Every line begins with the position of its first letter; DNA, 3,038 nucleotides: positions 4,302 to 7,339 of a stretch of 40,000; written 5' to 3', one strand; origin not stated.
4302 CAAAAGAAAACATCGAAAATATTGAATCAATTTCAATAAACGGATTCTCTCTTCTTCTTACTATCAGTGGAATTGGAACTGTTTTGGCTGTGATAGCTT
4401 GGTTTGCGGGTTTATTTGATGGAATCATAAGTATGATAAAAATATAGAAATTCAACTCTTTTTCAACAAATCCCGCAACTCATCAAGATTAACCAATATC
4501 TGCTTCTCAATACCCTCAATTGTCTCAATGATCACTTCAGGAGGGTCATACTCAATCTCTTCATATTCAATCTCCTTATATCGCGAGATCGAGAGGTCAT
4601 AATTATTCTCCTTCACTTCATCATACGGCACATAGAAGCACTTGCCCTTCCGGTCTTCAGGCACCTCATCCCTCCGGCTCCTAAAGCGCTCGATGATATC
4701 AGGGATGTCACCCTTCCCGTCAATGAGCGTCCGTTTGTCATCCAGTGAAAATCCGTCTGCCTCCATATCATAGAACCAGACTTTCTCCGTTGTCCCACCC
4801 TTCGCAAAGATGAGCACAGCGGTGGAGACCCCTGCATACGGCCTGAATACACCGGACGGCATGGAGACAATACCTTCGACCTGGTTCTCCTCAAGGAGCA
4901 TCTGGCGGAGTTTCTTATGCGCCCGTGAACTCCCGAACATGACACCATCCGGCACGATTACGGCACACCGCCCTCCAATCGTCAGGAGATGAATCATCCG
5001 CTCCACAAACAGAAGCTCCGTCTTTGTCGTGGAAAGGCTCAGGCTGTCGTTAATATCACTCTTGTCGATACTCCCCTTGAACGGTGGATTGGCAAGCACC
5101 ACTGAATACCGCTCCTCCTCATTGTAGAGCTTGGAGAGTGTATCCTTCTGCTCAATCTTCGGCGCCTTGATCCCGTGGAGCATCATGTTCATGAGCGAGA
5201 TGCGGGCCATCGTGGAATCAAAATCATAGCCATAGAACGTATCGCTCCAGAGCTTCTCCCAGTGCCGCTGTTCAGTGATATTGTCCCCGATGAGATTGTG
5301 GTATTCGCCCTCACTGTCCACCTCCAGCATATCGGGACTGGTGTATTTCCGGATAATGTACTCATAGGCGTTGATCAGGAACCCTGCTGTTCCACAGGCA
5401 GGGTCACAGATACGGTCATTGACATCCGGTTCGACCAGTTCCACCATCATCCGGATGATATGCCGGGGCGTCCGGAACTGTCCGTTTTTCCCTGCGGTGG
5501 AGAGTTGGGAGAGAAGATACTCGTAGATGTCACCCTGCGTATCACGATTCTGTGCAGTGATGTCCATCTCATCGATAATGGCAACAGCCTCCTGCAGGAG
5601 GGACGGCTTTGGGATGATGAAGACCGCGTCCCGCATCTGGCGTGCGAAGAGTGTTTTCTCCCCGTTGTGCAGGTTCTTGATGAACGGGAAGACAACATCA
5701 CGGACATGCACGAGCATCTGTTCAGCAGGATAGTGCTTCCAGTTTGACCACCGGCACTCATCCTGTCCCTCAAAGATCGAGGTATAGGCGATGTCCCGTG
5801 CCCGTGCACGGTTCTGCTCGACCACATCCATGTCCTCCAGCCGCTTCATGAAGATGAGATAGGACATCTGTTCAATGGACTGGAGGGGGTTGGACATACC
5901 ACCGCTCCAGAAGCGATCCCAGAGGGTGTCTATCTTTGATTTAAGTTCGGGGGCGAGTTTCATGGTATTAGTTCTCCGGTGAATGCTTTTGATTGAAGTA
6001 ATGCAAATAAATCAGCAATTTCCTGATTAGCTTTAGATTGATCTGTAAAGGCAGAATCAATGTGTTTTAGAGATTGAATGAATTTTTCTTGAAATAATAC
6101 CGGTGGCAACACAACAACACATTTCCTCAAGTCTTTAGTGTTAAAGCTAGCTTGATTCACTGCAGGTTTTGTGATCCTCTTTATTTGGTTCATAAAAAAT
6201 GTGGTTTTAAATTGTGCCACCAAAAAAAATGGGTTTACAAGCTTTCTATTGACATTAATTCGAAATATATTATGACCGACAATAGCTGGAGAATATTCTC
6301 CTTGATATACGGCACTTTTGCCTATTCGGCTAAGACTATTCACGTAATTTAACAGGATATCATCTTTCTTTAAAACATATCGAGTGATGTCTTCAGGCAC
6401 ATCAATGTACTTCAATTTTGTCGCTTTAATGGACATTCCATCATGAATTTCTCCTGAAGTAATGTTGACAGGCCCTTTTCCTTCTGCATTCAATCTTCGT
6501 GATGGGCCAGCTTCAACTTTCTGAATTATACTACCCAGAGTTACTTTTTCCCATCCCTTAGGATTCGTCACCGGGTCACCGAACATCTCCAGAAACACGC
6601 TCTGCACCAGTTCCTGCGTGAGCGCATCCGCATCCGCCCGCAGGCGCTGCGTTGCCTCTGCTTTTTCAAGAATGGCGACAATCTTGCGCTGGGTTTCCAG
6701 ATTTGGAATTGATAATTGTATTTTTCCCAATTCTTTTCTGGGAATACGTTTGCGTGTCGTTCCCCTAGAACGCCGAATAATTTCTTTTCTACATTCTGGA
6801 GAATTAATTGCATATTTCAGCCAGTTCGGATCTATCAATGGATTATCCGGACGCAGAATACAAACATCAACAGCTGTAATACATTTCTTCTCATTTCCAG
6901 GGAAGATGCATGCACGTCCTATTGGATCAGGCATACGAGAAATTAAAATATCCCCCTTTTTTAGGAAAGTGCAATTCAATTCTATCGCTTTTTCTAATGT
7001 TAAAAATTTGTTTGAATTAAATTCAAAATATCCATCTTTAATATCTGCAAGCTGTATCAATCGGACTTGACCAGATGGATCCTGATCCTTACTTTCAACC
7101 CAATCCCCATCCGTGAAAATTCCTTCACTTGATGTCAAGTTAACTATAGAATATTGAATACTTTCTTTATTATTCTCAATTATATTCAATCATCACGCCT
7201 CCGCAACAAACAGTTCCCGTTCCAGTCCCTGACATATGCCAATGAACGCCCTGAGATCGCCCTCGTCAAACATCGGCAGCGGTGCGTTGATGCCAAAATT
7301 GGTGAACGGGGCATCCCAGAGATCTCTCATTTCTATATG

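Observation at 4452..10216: Full type I R-M system carried inside the casposon, co-oriented with and directly downstream of the casposase operon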

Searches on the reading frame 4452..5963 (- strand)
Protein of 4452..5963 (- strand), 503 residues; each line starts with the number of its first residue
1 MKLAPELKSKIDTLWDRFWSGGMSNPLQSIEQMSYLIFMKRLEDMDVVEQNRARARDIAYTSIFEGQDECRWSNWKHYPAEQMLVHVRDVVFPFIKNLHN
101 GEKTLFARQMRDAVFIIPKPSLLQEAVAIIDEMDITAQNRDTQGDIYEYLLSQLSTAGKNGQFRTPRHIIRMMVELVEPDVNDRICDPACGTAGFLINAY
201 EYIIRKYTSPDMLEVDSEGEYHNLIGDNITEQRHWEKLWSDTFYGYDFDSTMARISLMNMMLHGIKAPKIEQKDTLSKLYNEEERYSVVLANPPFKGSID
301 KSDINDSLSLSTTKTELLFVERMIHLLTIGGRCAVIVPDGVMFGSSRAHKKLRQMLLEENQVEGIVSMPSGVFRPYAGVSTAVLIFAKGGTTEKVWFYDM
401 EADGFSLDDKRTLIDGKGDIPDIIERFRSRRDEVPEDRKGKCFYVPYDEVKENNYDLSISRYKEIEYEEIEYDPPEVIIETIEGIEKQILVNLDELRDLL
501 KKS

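Call 3: search_protein_families(library=pfam, proteins=[window:4452-5963:-], max_evalue=0.01)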
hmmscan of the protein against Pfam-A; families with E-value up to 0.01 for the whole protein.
window:4452-5963:- (503 aa): 6 families
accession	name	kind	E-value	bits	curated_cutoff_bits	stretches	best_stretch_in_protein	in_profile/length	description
PF02384.22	N6_Mtase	-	4.5e-64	217.2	20.4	1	139-467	2-307/311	N-6 DNA Methylase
PF12161.14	HsdM_N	-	8.1e-17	62.5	24.5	1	7-129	1-134/135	HsdM N-terminal domain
PF07669.17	Eco57I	-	1e-10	42.4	25.3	1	270-373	59-171/171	Eco57I restriction-modification methylase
PF01170.24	UPF0020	-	6.7e-09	36.2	22.3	1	171-310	18-146/197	RMKL-like, methyltransferase domain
PF20473.4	MmeI_Mtase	-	0.00044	19.9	27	0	182-249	20-71/259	MmeI, DNA-methyltransferase domain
PF13847.12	Methyltransf_31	-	0.0059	16.7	27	0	181-359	3-125/145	Methyltransferase domain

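Call 41: search_protein_families(library=padloc, proteins=[window:4452-5963:-], max_evalue=0.001)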
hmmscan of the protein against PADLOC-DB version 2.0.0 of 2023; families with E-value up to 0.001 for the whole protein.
window:4452-5963:- (503 aa): 57 families (the best 25 are shown)
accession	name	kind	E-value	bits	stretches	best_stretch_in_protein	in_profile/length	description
PDLC03021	MTase_I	-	1.8e-176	585.8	1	2-501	2-490/491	Type I methyltransferase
PDLC03026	MTase_I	-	2.5e-71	239.3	1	27-501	25-478/487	Type I methyltransferase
PDLC03025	MTase_I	-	1e-67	227.2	1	21-401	18-384/569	Type I methyltransferase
PDLC03036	MTase_I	-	4.6e-41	138.9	1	142-401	195-444/635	Type I methyltransferase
PDLC04134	mad2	-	1.5e-38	130.9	1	6-429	140-486/492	mads_2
PDLC03022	MTase_I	-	1.2e-37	127.7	2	242-473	243-484/857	Type I methyltransferase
PDLC03031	MTase_I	-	1.1e-34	117.8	2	242-465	238-486/834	Type I methyltransferase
PDLC03018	MTase_I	-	1.3e-34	117.7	3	127-206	274-352/749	Type I methyltransferase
PDLC03318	MTase_II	-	1.2e-32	111.1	2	126-277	310-460/723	Type II methyltransferase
PDLC03034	MTase_I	-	2e-28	97.1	2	111-209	277-374/672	Type I methyltransferase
PDLC03027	MTase_I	-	7e-28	95.6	2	242-470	209-444/810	Type I methyltransferase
PDLC03033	MTase_I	-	1.2e-25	88.5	1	317-473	351-502/541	Type I methyltransferase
PDLC03035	MTase_I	-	4.9e-23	79.5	2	121-208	133-221/653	Type I methyltransferase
PDLC03218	MTase_II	-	6.8e-23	79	1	125-390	230-483/532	Type II methyltransferase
PDLC03240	MTase_II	-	2.4e-22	77.4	2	236-489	226-493/511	Type II methyltransferase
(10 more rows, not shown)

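Call 72: search_protein_families(library=ncbifam, proteins=[window:4452-5963:-], max_evalue=0.001)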
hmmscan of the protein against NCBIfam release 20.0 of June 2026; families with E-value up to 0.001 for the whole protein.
window:4452-5963:- (503 aa): 7 families
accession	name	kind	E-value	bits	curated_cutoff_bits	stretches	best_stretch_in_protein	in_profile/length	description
NF047738.1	antiphage_MADS2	equivalog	3.5e-35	121.4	720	1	81-394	236-572/654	methylation-associated defense system DNA methyltransferase MAD2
TIGR00497.1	hsdM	equivalog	3.5e-26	92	242.75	2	236-474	247-497/515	type I restriction-modification system subunit M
NF033452.1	BREX_1_MTaseX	exception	1.3e-11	43.1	500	1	283-389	505-617/1210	BREX-1 system adenine-specific DNA-methyltransferase PglX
NF033455.1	BREX_6_MTaseX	exception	2.3e-09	35.3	900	1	282-391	551-663/1319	BREX-6 system adenine-specific DNA-methyltransferase PglX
TIGR01177.1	TIGR01177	hypoth_equivalog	2.6e-05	23.7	316.55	0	169-199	170-200/330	TIGR01177 family methyltransferase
NF008748.0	PRK11783.1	equivalog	0.00036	18.9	466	1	183-303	194-323/704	bifunctional 23S rRNA (guanine(2069)-N(7))-methyltransferase RlmK/23S rRNA (guanine(2445)-N(2))-methyltransferase RlmL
TIGR02987.1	met_A_Alw26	exception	0.00058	18.7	353.5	0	159-342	2-201/523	Alw26I/Eco31I/Esp3I family type II restriction adenine-specific DNA-methyltransferase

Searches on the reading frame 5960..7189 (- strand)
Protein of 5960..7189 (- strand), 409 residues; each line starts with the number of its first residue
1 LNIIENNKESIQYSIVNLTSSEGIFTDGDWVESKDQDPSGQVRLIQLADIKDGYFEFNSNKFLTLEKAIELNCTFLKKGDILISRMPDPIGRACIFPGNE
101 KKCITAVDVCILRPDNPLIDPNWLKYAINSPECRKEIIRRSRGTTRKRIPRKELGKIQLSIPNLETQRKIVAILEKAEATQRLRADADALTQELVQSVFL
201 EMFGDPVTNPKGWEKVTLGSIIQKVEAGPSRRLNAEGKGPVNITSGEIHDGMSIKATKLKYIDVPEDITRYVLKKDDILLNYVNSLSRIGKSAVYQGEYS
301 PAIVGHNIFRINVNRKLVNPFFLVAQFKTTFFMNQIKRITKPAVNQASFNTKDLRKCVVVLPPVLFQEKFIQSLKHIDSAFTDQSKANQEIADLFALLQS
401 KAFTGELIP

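Call 3: search_protein_families(library=pfam, proteins=[window:5960-7189:-], max_evalue=0.01)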
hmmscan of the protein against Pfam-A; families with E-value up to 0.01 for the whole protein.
window:5960-7189:- (409 aa): 1 family
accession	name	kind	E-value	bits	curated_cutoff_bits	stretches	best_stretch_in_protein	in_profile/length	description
PF01420.25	Methylase_S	-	6.5e-21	75.7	22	2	64-182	45-157/168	Type I restriction modification DNA specificity domain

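Call 41: search_protein_families(library=padloc, proteins=[window:5960-7189:-], max_evalue=0.001)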
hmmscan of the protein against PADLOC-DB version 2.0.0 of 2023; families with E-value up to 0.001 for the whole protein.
window:5960-7189:- (409 aa): 118 families (the best 25 are shown)
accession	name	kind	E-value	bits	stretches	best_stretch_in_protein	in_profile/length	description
PDLC03107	Specificity_I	-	6.2e-78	260.6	2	102-407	86-392/392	Type I specificity subunit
PDLC03069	Specificity_I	-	5.5e-65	218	2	130-407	110-387/387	Type I specificity subunit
PDLC03100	Specificity_I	-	3.4e-53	179.5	2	170-404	157-389/392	Type I specificity subunit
PDLC03084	Specificity_I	-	1.3e-49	167.6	1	73-407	59-390/392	Type I specificity subunit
PDLC03117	Specificity_I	-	2e-48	163.6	2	104-407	81-386/518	Type I specificity subunit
PDLC03153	Specificity_I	-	2.2e-45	153.8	2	152-407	149-410/417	Type I specificity subunit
PDLC03119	Specificity_I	-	3.7e-43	145.9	1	38-405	29-391/393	Type I specificity subunit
PDLC03129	Specificity_I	-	1.2e-39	134.3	1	109-407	92-396/431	Type I specificity subunit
PDLC03169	Specificity_I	-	2.5e-39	133.9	2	9-176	217-384/461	Type I specificity subunit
PDLC03079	Specificity_I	-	8.6e-38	128.7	2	31-198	266-438/470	Type I specificity subunit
PDLC03096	Specificity_I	-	2.3e-36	123.8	2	42-178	397-535/658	Type I specificity subunit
PDLC03105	Specificity_I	-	9.7e-36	122.2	2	38-180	264-405/448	Type I specificity subunit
PDLC03089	Specificity_I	-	8.8e-35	118.6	2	33-176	25-167/446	Type I specificity subunit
PDLC03087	Specificity_I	-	1.3e-34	117.9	2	25-226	26-237/418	Type I specificity subunit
PDLC03179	Specificity_I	-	1.5e-34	117.9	2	25-179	408-560/589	Type I specificity subunit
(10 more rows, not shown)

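Call 72: search_protein_families(library=ncbifam, proteins=[window:5960-7189:-], max_evalue=0.001)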
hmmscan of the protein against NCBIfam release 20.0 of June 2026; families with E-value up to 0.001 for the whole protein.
window:5960-7189:- (409 aa): 2 families
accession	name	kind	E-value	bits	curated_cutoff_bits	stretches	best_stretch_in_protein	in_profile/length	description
NF007278.0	PRK09737.1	equivalog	9.9e-27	93.8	662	2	210-407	218-419/461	type I restriction-modification system specificity subunit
NF047740.1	antiphage_MADS5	equivalog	5.3e-12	45.3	400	2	56-235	81-255/461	methylation-associated defense system restriction endonuclease subunit S MAD5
